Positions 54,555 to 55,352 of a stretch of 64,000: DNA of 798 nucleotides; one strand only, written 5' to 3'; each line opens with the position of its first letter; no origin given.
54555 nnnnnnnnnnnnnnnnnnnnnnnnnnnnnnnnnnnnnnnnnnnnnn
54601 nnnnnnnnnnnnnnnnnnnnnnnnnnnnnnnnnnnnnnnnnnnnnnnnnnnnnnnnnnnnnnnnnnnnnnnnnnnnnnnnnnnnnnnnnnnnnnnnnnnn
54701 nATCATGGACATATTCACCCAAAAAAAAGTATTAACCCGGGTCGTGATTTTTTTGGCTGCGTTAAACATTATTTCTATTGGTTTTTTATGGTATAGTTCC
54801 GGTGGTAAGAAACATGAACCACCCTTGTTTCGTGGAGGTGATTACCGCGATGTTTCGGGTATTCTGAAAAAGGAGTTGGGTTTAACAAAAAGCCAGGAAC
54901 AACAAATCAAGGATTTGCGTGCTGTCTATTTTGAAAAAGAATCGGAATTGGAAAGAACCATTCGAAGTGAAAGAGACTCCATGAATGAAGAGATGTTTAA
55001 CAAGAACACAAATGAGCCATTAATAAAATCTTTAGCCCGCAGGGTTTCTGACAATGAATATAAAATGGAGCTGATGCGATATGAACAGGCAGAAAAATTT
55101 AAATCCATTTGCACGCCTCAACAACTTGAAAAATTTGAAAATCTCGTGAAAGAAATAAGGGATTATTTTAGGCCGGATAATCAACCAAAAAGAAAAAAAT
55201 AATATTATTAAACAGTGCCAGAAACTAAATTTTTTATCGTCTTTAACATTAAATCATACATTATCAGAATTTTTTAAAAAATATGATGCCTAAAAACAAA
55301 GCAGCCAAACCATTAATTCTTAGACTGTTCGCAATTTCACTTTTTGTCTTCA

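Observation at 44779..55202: Two paralogous ECF sigma / small membrane protein / periplasmic helical protein modules with a shared upstream GTTAAC motif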

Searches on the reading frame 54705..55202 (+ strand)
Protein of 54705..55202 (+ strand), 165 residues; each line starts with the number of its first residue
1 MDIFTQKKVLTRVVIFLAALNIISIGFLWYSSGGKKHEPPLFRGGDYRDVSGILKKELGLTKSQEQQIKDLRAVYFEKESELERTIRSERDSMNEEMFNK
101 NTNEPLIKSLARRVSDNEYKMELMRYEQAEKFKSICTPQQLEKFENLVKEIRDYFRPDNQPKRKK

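Call 4: search_protein_families(library=pfam, proteins=[window:54705-55202:+], max_evalue=0.1)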
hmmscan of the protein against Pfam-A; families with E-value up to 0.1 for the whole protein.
window:54705-55202:+ (165 aa): 3 families
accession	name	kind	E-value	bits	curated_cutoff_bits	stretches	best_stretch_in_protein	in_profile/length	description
PF13801.11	Metal_resist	-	3.3e-08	34.2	29.2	1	18-140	3-122/125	Heavy-metal resistance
PF07813.17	LTXXQ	-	3.3e-07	31.4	24.3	1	54-147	9-99/100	LTXXQ motif family protein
PF08236.17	SRI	-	0.039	14.7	23.5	0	101-150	18-67/78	SRI (Set2 Rpb1 interacting) domain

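Call 5: search_protein_families(library=ncbifam, proteins=[window:54705-55202:+], max_evalue=0.1)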
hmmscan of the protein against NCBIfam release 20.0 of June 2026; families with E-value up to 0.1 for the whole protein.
window:54705-55202:+ (165 aa): 3 families
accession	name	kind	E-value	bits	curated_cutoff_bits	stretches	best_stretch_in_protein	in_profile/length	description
NF009391.0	PRK12750.1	equivalog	1.5e-06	28.3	148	1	31-153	25-154/170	CpxP family protein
NF007769.1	PRK10455.1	equivalog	2.4e-05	24.6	174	1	54-148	53-145/160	ATP-independent periplasmic protein-refolding chaperone Spy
TIGR02606.1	antidote_CC2985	hypoth_equivalog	0.095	12.8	46.2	0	44-74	20-50/70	type II toxin-antitoxin system ParD family antitoxin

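Call 52: search_solved_structures(query=A4, max_evalue=10, show_alignments=1)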
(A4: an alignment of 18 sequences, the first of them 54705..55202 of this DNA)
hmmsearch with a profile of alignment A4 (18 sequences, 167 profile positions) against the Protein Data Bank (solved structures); distinct sequences matched with E-value up to 10: 42.
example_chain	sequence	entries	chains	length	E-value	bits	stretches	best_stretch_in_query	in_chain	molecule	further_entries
3oeo_A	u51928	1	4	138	1e-06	32.1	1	36-147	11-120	Spheroplast protein Y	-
3lay_A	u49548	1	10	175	0.00012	25.3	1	58-126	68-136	Zinc resistance-associated protein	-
5ihf_A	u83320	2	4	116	0.00033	23.9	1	52-144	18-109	VirG-like protein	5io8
3o39_A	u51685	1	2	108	0.00045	23.5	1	54-144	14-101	Periplasmic protein related to spheroblast formation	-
5wo1_A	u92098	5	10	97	0.00048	23.4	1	54-144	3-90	Periplasmic chaperone Spy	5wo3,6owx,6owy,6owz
5wnw_A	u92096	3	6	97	0.0007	22.8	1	54-144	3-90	Periplasmic chaperone Spy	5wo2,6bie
3itf_A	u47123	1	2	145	0.0056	19.9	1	42-144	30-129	Periplasmic adaptor protein cpxP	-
4clv_A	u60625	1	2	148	0.0081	19.4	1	12-150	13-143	NICKEL-COBALT-CADMIUM RESISTANCE PROTEIN NCCX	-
4wwb_A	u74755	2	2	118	0.06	16.6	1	42-151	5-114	Nickel and cobalt resistance protein CnrR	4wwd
3qzc_A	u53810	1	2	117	0.09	16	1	56-144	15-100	Periplasmic protein CpxP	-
7obi_A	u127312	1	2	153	0.091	16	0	40-76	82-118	CTPR-rv4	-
7dh4_A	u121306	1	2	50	0.22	14.7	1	58-88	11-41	Coronin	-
9cte_A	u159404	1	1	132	0.31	14.2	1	100-163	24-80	De novo protein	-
7b22_A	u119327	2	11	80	0.34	14.1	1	41-78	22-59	Antitoxin ParD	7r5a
3teq_A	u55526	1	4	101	0.35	14.1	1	50-119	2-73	Stromal interaction molecule 1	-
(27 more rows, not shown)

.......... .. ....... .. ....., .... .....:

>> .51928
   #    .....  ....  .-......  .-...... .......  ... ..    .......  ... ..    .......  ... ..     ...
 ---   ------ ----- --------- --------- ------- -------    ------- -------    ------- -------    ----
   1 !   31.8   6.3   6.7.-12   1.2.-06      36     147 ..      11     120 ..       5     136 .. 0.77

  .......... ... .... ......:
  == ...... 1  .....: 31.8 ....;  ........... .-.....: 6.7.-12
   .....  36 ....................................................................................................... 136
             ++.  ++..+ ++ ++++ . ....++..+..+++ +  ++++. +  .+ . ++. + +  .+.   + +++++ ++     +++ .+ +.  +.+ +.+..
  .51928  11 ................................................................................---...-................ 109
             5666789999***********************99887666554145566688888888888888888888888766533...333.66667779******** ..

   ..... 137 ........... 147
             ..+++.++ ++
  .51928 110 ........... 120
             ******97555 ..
